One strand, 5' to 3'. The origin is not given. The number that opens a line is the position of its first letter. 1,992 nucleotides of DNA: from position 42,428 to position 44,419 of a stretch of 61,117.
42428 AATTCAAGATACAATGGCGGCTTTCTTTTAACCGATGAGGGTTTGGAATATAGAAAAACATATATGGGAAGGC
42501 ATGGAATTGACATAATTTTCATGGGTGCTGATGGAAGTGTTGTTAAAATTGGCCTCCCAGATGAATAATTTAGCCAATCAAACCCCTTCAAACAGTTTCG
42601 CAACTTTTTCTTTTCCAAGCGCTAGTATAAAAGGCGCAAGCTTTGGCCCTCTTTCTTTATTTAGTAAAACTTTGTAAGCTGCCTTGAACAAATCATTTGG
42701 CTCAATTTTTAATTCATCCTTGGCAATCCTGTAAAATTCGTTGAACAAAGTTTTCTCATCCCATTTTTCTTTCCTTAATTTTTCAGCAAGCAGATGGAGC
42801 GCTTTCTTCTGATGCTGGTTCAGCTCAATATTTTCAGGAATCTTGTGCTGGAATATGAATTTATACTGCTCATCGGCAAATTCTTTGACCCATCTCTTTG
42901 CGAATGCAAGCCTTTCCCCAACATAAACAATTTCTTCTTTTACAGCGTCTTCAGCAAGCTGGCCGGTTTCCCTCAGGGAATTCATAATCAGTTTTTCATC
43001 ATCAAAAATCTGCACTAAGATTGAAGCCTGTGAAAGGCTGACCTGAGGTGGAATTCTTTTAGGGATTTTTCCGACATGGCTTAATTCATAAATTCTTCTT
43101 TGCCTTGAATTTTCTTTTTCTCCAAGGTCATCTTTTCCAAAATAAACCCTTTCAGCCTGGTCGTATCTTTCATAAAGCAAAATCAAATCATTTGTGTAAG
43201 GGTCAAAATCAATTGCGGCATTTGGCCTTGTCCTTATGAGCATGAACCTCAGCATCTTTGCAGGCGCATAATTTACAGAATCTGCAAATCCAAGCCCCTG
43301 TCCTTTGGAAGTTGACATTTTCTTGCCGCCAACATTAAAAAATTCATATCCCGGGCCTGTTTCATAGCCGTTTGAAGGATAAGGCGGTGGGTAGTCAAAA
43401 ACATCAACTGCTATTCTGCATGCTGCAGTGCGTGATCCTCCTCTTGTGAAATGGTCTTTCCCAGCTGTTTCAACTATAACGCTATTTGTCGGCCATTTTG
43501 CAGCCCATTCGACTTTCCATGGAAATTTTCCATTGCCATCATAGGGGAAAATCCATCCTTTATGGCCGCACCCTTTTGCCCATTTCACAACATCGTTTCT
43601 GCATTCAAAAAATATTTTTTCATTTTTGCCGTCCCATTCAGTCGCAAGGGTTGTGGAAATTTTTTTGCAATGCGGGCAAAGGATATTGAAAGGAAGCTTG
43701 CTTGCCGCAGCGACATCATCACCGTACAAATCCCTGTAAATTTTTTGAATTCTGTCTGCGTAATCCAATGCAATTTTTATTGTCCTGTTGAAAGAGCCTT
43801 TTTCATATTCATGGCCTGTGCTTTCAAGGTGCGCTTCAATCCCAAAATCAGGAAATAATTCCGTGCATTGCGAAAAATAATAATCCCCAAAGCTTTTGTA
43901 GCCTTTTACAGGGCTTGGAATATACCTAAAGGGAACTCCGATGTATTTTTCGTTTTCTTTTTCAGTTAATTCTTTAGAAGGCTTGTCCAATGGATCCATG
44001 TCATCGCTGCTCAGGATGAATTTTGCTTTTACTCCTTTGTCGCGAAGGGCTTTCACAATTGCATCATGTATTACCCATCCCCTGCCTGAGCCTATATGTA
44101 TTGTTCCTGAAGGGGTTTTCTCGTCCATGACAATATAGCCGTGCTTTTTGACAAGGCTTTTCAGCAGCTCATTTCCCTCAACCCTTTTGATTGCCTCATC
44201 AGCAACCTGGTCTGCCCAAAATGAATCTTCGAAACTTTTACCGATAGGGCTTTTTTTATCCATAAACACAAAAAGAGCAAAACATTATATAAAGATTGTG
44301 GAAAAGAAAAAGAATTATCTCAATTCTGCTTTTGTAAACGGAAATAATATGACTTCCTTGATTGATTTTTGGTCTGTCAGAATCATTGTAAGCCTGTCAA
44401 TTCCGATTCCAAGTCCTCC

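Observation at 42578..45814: Class I and class II lysyl-tRNA synthetases side by side in one apparent operon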

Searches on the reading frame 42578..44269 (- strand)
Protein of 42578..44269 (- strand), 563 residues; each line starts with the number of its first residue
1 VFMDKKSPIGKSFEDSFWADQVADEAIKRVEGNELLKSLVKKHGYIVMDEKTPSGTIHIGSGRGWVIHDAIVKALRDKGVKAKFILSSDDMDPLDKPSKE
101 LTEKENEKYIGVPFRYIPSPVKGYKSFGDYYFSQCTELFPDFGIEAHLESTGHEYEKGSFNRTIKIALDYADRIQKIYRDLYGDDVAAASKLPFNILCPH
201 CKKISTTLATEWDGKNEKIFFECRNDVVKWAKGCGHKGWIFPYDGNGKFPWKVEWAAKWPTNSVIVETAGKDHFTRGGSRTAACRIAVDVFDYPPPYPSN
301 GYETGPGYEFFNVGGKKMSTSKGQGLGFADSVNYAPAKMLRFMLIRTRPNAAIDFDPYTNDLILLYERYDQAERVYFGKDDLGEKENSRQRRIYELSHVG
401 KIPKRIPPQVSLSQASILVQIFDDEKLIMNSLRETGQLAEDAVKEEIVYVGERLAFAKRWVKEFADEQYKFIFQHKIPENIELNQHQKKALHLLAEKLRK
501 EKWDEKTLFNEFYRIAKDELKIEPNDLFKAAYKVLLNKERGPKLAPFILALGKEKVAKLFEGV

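Call 3: search_protein_families(library=pfam, proteins=[window:42578-44269:-])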
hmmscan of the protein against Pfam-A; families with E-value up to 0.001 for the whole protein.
window:42578-44269:- (563 aa): 2 families
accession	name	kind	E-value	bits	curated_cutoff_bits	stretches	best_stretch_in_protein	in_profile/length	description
PF01921.24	tRNA-synt_1f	-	9.2e-83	278.5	27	1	17-399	2-359/360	tRNA synthetases class I (K)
PF09334.17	tRNA-synt_1g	-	7.8e-06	25.3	20.1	0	309-351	319-361/391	tRNA synthetases class I (M)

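Call 4: search_protein_families(library=ncbifam, proteins=[window:42578-44269:-])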
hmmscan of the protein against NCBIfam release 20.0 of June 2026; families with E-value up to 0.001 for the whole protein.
window:42578-44269:- (563 aa): 5 families
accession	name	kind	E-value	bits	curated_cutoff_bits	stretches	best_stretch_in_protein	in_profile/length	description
TIGR00467.1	lysS_arch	equivalog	2.9e-112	375.8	147.55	1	33-559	9-510/515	lysine--tRNA ligase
NF001968.0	PRK00750.1-2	equivalog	2.6e-39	135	648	1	18-561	15-520/528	lysine--tRNA ligase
NF001100.0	PRK00133.1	equivalog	0.00018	20.2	587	0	309-356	322-369/676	methionine--tRNA ligase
TIGR00464.1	gltX_bact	equivalog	0.00029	19.8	289.95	0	432-559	335-462/470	glutamate--tRNA ligase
TIGR00398.1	metG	equivalog_domain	0.00048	19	336.35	0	309-356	319-365/530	methionine--tRNA ligase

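Call 8: find_encoding_contigs(protein=window:42578-44269:-, flank=6000, max_places=8)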
Protein window:42578-44269:- (563 aa): no gene with exactly this product is on record in the collection.

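Call 10: find_homologous_proteins(query=window:42578-44269:-, max_evalue=1e-20)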
Query window:42578-44269:- (563 aa): 1056 proteins with E <= 1e-20 among 8000 candidates; the best 120 are listed.
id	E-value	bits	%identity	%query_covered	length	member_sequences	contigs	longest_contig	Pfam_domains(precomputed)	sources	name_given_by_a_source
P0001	0.0e+0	1306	100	100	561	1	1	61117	PF09334.18,PF01921.25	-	-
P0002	0.0e+0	1090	83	98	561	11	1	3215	PF09334.18,PF01921.25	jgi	-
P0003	0.0e+0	1064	81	99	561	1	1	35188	PF19269.5,PF01921.25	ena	-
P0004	0.0e+0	1061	81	98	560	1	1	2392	PF09334.18,PF01921.25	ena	-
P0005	0.0e+0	1060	81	99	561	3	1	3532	PF01921.25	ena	-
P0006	0.0e+0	1057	79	98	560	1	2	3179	PF09334.18,PF01921.25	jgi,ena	-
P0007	0.0e+0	1050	80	99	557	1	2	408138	PF19269.5,PF09334.18,PF01921.25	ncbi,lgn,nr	ncbi:lysine--tRNA ligase [Candidatus Woesearchaeota archaeon]|nr:lysine--tRNA ligase [Candidatus Woe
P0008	0.0e+0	1042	80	98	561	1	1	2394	PF09334.18,PF01921.25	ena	-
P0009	0.0e+0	1042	80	98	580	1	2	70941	PF19269.5,PF09334.18,PF01921.25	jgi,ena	-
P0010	0.0e+0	1042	79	98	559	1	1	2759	PF09334.18,PF01921.25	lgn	-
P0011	0.0e+0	1041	80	98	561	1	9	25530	PF09334.18,PF01921.25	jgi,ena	-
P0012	0.0e+0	1040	79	98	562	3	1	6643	PF09334.18,PF01921.25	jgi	-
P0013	0.0e+0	1037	80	96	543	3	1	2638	PF09334.18,PF01921.25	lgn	-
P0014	0.0e+0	1036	78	98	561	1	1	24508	PF09334.18,PF01921.25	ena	-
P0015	0.0e+0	1036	78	98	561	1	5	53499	PF09334.18,PF01921.25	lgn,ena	-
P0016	0.0e+0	1030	79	98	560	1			PF19269.5,PF09334.18,PF01921.25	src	-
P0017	0.0e+0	1029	79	98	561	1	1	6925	PF09334.18,PF01921.25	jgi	-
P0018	0.0e+0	1029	79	98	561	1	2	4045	PF09334.18,PF01921.25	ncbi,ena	-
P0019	0.0e+0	1027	78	98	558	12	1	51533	PF19269.5,PF09334.18,PF01921.25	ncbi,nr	ncbi:lysine--tRNA ligase [Candidatus Woesearchaeota archaeon]|nr:lysine--tRNA ligase [Candidatus Woe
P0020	0.0e+0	1026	78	98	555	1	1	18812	PF19269.5,PF09334.18,PF01921.25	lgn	-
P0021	0.0e+0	1025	77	98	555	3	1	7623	PF19269.5,PF09334.18,PF01921.25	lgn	-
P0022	0.0e+0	1024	78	99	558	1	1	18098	PF09334.18,PF01921.25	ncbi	-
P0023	0.0e+0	1021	78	99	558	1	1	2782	PF19269.5,PF09334.18,PF01921.25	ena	-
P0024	0.0e+0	1017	77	98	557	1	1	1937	PF19269.5,PF09334.18,PF01921.25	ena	-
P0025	0.0e+0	1015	77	98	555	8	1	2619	PF09334.18,PF01921.25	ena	-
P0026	0.0e+0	1011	77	98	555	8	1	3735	PF09334.18,PF01921.25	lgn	-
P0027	1.0e-296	1003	76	98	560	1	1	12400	PF09334.18,PF01921.25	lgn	-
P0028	1.0e-296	1003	77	98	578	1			PF09334.18,PF01921.25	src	-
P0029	1.5e-289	979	75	98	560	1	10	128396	PF09334.18,PF01921.25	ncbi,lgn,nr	ncbi:lysine--tRNA ligase [Candidatus Woesearchaeota archaeon]|nr:lysine--tRNA ligase [Candidatus Woe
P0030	3.5e-289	978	74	98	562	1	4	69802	PF19269.5,PF09334.18,PF01406.26,PF01921.25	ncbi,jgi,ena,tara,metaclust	tara:strand:- start:5 stop:1693 length:1689 start_codon:yes stop_codon:yes gene_type:complete|metacl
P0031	1.2e-288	976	74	98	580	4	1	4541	PF09334.18,PF01921.25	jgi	-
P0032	4.1e-288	975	75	98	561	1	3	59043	PF09334.18,PF01921.25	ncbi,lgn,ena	ncbi:MAG: lysine--tRNA ligase [Nanoarchaeota archaeon]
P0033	3.8e-284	962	73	100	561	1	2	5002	PF19269.5,PF09334.18,PF01921.25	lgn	-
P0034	8.4e-282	954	72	98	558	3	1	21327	PF09334.18,PF01921.25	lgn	-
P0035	8.2e-280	947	73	97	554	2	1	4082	PF09334.18,PF01921.25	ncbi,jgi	-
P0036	5.5e-279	945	71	100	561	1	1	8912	PF09334.18,PF01921.25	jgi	jgi:lysyl-tRNA synthetase, class I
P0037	1.0e-278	944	72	99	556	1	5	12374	PF09334.18,PF01921.25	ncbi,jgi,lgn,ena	-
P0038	1.2e-278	943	73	97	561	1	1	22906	PF09334.18,PF01921.25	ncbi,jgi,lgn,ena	-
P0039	3.6e-278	942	73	97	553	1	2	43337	PF09334.18,PF01921.25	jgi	jgi:lysyl-tRNA synthetase, class I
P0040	4.3e-277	938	72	97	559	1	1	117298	PF09334.18,PF01921.25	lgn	-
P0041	6.1e-277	938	72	97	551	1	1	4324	PF09334.18,PF01921.25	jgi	-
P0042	3.1e-275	932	71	97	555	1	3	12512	PF09334.18,PF01921.25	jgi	jgi:lysyl-tRNA synthetase, class I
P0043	1.1e-274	930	70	99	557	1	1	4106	PF09334.18,PF01921.25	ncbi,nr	ncbi:lysine--tRNA ligase [Candidatus Woesearchaeota archaeon]|nr:lysine--tRNA ligase [Candidatus Woe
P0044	3.1e-274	929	72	97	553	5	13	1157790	PF09334.18,PF01921.25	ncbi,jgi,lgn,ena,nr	ncbi:TPA: lysine--tRNA ligase [Candidatus Woesearchaeota archaeon]|nr:Lysine-tRNA ligase [archaeon G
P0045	3.5e-273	925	71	97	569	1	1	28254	PF09334.18,PF01921.25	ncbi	-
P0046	6.1e-273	925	71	97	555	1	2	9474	PF09334.18,PF01921.25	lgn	-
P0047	1.2e-272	924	71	97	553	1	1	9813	PF09334.18,PF01921.25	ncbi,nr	ncbi:MAG: lysine--tRNA ligase [Nanoarchaeota archaeon]|nr:lysine--tRNA ligase [Nanoarchaeota archaeo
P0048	4.6e-271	918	71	97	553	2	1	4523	PF09334.18,PF01921.25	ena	-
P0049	2.8e-269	912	71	97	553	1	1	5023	PF09334.18,PF01921.25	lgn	-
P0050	7.9e-268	908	70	97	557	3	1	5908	PF09334.18,PF01921.25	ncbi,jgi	-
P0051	1.7e-264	897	69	99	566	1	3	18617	PF19269.5,PF09334.18,PF01921.25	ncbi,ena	-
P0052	3.0e-264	896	68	97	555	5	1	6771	PF09334.18,PF01921.25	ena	-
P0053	2.1e-262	890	69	97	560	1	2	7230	PF09334.18,PF01921.25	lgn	-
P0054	3.2e-262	889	67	100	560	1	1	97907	PF09334.18,PF01921.25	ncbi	ncbi:MAG: lysine--tRNA ligase [archaeon]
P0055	9.2e-260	881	68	97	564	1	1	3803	PF19269.5,PF09334.18,PF01921.25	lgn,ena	-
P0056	1.2e-259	881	68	98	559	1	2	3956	PF19269.5,PF09334.18,PF01921.25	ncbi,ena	-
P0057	2.0e-257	873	68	98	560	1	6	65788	PF19269.5,PF09334.18,PF01921.25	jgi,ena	-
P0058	7.6e-256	868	66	98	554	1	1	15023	PF19269.5,PF09334.18,PF01921.25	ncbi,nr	ncbi:lysine--tRNA ligase [Candidatus Woesearchaeota archaeon]|nr:lysine--tRNA ligase [Candidatus Woe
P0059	7.7e-256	868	67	99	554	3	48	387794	PF09334.18,PF01921.25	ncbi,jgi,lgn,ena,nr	ncbi:lysine--tRNA ligase [Candidatus Woesearchaeota archaeon]|jgi:lysyl-tRNA synthetase, class I|nr:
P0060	8.9e-255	865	68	98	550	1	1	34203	PF19269.5,PF09334.18,PF01921.25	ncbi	-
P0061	1.1e-254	864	67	98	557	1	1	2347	PF09334.18,PF01406.26,PF01921.25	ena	-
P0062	9.7e-252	855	66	97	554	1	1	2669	PF09334.18,PF01921.25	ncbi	-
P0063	5.9e-250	849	65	97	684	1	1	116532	PF09334.18,PF01921.25,PF01588.27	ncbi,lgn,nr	ncbi:lysine--tRNA ligase [Candidatus Woesearchaeota archaeon]|nr:lysine--tRNA ligase [Candidatus Woe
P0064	1.3e-249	848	65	97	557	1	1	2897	PF09334.18,PF01921.25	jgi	-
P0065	6.6e-243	825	65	97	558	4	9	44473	PF09334.18,PF01921.25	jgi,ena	jgi:lysyl-tRNA synthetase, class I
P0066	4.0e-240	816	63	97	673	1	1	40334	PF01921.25,PF01588.27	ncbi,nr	ncbi:lysine--tRNA ligase [Candidatus Woesearchaeota archaeon]|nr:lysine--tRNA ligase [Candidatus Woe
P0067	1.4e-237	808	63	97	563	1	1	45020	PF09334.18,PF01406.26,PF01921.25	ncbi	ncbi:MAG: lysine--tRNA ligase [archaeon]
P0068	1.8e-236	804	63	96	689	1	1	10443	PF09334.18,PF01406.26,PF01921.25,PF01588.27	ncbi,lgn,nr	ncbi:MAG: lysine--tRNA ligase [Nanoarchaeota archaeon]|nr:lysine--tRNA ligase [Nanoarchaeota archaeo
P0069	1.2e-235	801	72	84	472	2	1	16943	PF01921.25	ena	-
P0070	1.6e-233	794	62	97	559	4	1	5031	PF09334.18,PF01921.25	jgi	-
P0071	1.8e-228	778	80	72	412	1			PF09334.18,PF01921.25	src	-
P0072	7.5e-228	776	62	97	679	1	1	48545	PF09334.18,PF01921.25,PF01588.27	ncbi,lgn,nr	ncbi:lysine--tRNA ligase [Candidatus Woesearchaeota archaeon]|nr:lysine--tRNA ligase [Candidatus Woe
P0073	6.5e-226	769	60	97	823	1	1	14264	PF03483.23,PF09334.18,PF01921.25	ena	-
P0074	2.0e-224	764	73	76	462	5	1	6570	PF09334.18,PF01921.25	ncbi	ncbi:MAG: lysine--tRNA ligase [Candidatus Woesearchaeota archaeon]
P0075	2.6e-220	751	61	97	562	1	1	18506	PF19269.5,PF09334.18,PF01921.25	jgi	jgi:lysyl-tRNA synthetase class 1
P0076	3.3e-220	750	61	96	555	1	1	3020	PF19269.5,PF09334.18,PF01921.25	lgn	-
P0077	3.5e-218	744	60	97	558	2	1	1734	PF09334.18,PF01406.26,PF01921.25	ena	-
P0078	2.6e-217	741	60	98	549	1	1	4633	PF09334.18,PF01921.25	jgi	jgi:lysyl-tRNA synthetase class 1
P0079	6.4e-217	740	60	97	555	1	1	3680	PF19269.5,PF09334.18,PF01921.25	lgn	-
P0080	2.5e-216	738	59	98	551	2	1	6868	PF19269.5,PF09334.18,PF01921.25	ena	-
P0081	2.7e-216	738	57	98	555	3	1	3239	PF09334.18,PF01921.25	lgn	-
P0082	5.6e-216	736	59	97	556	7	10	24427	PF09334.18,PF01921.25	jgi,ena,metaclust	metaclust:\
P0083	1.1e-215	736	58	97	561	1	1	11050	PF09334.18,PF01921.25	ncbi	-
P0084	1.0e-214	732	59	98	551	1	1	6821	PF19269.5,PF09334.18,PF01921.25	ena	-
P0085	2.1e-214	731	59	97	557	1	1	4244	PF19269.5,PF09334.18,PF01406.26,PF01921.25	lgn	-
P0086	3.3e-214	731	59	98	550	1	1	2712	PF09334.18,PF01406.26,PF01921.25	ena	-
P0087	2.0e-213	728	58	98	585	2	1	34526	PF19269.5,PF01406.26,PF01921.25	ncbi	ncbi:MAG: lysine--tRNA ligase [Candidatus Woesearchaeota archaeon]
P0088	2.0e-213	728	58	98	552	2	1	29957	PF19269.5,PF09334.18,PF01406.26,PF01921.25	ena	-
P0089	2.0e-211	721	57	98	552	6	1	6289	PF19269.5,PF01921.25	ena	-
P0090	4.7e-211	720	58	98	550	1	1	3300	PF09334.18,PF01406.26,PF01921.25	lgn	-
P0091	1.0e-210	719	60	98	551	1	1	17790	PF09334.18,PF01921.25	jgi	jgi:lysyl-tRNA synthetase class 1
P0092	1.8e-210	718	57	98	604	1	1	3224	PF09334.18,PF01921.25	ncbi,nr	ncbi:lysine--tRNA ligase [Candidatus Woesearchaeota archaeon]|nr:lysine--tRNA ligase [Candidatus Woe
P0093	7.5e-210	716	58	98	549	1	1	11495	PF09334.18,PF01921.25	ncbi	-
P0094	9.6e-209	713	56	97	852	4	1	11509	PF03483.23,PF09334.18,PF01406.26,PF01921.25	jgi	-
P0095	1.0e-208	713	57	97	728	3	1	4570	PF03483.23,PF09334.18,PF01406.26,PF01921.25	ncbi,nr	ncbi:lysine--tRNA ligase, partial [Candidatus Woesearchaeota archaeon]|nr:lysine--tRNA ligase [Candi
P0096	1.8e-208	712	58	98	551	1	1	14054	PF19269.5,PF09334.18,PF01406.26,PF01921.25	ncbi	-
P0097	4.9e-208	710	57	98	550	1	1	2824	PF09334.18,PF01921.25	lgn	-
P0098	7.3e-208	710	57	98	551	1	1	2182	PF19269.5,PF09334.18,PF01406.26,PF01921.25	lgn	-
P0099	8.7e-208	709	57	98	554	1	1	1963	PF09334.18,PF01921.25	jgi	jgi:lysyl-tRNA synthetase class 1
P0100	1.8e-207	708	57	98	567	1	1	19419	PF19269.5,PF09334.18,PF01406.26,PF01921.25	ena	-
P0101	1.4e-206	705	58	97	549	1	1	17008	PF19269.5,PF01921.25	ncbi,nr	ncbi:lysine--tRNA ligase [Candidatus Woesearchaeota archaeon]|nr:lysine--tRNA ligase [Candidatus Woe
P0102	3.1e-206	704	56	97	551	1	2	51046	PF01921.25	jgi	jgi:lysyl-tRNA synthetase, class I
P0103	3.5e-206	704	57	97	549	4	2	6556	PF09334.18,PF01921.25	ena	-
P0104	1.1e-205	703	56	97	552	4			PF19269.5,PF01406.26,PF01921.25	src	-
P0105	1.9e-205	702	58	97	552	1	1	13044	PF01406.26,PF01921.25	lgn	-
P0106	5.3e-204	697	59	97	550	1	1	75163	PF19269.5,PF09334.18,PF01921.25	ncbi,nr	ncbi:lysine--tRNA ligase [Candidatus Woesearchaeota archaeon]|nr:lysine--tRNA ligase [Candidatus Woe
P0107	8.7e-204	696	57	97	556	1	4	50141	PF19269.5,PF09334.18,PF01406.26,PF01921.25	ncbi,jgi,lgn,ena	jgi:lysyl-tRNA synthetase class 1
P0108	9.5e-204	696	54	99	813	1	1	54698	PF03483.23,PF09334.18,PF01921.25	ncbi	ncbi:MAG: lysine--tRNA ligase [archaeon]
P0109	1.5e-203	696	56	97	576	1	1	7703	PF19269.5,PF09334.18,PF01406.26,PF01921.25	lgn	-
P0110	2.5e-203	695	56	97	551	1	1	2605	PF09334.18,PF01921.25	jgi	jgi:lysyl-tRNA synthetase, class I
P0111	2.7e-203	695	55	97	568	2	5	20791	PF09334.18,PF01921.25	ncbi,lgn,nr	ncbi:lysine--tRNA ligase [Candidatus Woesearchaeota archaeon]|nr:lysine--tRNA ligase [Candidatus Woe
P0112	6.0e-203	693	56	97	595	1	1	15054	PF09334.18,PF01921.25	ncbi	-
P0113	6.3e-203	693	55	97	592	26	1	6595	PF09334.18,PF01921.25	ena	-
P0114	8.4e-203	693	55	98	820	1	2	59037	PF03483.23,PF09334.18,PF01406.26,PF01921.25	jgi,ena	-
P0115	1.4e-202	692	57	98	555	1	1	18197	PF19269.5,PF09334.18,PF01921.25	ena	-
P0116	4.6e-202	691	56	97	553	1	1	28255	PF09334.18,PF01921.25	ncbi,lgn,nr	ncbi:lysine--tRNA ligase [Candidatus Woesearchaeota archaeon]|nr:lysine--tRNA ligase [Candidatus Woe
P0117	5.7e-202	690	56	94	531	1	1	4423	PF09334.18,PF01406.26,PF01921.25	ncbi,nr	ncbi:lysine--tRNA ligase [Candidatus Woesearchaeota archaeon]|nr:lysine--tRNA ligase [Candidatus Woe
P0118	7.7e-202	690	56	97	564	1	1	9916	PF09334.18,PF01921.25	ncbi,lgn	-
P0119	1.4e-201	689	54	97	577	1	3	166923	PF19269.5,PF09334.18,PF01921.25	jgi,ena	jgi:lysyl-tRNA synthetase, class I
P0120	1.7e-201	689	54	97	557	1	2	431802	PF09334.18,PF01921.25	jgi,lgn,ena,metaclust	metaclust:\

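Call 13: find_encoding_contigs(protein=P0015, flank=8000, max_places=4)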
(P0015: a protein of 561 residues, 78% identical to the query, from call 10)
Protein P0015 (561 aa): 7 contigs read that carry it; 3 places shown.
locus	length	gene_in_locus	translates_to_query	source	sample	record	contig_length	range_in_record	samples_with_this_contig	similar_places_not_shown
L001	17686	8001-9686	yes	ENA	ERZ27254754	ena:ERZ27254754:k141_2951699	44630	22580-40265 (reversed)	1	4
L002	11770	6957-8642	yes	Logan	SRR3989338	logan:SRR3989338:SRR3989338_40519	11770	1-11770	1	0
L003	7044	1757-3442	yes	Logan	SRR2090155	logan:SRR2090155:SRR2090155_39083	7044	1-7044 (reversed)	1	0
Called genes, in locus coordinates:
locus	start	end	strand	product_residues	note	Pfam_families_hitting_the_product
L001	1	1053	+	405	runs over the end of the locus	PF00155:Aminotran_1_2, PF04864:Alliinase_C (weak)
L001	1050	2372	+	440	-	PF00696:AA_kinase, PF22468:ACT_9 (weak), PF13840:ACT_7, PF01842:ACT (weak), PF22468:ACT_9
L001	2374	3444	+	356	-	PF01118:Semialdhyde_dh, PF02774:Semialdhyde_dhC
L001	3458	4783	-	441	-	PF00742:Homoserine_dh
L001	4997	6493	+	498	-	PF01336:tRNA_anti-codon, PF00152:tRNA-synt_2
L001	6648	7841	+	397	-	PF03435:Sacchrp_dh_NADP, PF16653:Sacchrp_dh_C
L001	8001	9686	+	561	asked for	PF01921:tRNA-synt_1f, PF09334:tRNA-synt_1g (faint)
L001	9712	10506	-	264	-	-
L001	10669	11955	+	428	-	PF01637:ATPase_2 (faint), PF13173:AAA_14, PF13635:DUF4143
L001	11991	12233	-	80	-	-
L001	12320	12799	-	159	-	-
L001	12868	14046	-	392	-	PF01969:Ni_insertion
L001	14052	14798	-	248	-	PF00731:AIRC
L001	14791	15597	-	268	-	PF02540:NAD_synthase (weak), PF00733:Asn_synthase (weak), PF00764:Arginosuc_synth (weak), PF06508:QueC (weak)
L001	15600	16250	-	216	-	PF03824:NicO (faint), PF13386:DsbD_2 (weak)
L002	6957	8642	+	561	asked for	PF01921:tRNA-synt_1f, PF09334:tRNA-synt_1g (faint)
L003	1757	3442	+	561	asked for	PF01921:tRNA-synt_1f, PF09334:tRNA-synt_1g (faint)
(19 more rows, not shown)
